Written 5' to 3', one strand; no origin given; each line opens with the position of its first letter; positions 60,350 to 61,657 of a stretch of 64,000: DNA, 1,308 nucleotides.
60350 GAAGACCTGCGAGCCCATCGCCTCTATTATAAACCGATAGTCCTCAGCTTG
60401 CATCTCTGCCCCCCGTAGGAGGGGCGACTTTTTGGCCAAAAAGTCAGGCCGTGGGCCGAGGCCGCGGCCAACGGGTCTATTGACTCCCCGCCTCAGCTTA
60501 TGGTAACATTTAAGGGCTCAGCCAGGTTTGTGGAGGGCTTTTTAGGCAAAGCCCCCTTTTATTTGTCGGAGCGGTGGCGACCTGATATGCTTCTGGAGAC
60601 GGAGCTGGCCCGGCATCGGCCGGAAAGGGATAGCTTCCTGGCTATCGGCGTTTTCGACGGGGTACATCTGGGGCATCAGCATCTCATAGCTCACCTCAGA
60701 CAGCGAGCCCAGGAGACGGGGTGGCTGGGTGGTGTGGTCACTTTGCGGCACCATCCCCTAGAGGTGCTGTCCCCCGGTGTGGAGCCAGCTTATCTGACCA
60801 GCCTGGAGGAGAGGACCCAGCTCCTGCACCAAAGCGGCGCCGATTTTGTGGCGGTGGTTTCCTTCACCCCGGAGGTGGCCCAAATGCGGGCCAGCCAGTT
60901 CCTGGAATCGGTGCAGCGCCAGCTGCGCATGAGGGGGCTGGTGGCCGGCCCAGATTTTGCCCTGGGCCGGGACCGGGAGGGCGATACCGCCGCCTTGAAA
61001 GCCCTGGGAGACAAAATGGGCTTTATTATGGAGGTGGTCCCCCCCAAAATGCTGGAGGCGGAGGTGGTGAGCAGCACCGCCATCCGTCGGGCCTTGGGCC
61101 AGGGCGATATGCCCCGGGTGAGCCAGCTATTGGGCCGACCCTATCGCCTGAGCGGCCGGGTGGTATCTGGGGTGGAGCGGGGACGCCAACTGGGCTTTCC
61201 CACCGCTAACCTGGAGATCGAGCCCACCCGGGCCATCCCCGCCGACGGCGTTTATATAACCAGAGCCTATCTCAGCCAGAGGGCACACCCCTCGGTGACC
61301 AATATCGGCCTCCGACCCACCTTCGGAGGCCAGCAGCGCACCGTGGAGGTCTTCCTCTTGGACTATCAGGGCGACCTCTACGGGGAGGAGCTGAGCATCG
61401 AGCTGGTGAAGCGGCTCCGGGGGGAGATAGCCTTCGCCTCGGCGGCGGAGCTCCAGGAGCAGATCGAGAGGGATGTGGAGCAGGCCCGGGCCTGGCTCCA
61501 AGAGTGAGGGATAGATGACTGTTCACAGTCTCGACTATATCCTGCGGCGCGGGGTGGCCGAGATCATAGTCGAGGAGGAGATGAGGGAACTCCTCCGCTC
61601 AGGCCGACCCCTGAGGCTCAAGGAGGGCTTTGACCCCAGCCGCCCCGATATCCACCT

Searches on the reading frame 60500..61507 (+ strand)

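Call 36: search_protein_families(library=pfam, proteins=[window:60500-61507:+], max_evalue=0.00001)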
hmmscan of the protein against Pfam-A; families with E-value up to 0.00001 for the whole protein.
window:60500-61507:+ (335 aa): 3 families
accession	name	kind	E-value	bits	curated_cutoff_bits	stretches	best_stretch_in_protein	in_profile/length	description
PF01687.23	Flavokinase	-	1.7e-44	151.5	19.6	1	211-333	1-124/124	Riboflavin kinase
PF06574.18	FAD_syn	-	2.3e-42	144.9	27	1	42-194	5-158/158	FAD synthetase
PF01467.32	CTP_transf_like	-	2.8e-06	28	21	1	47-197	1-132/133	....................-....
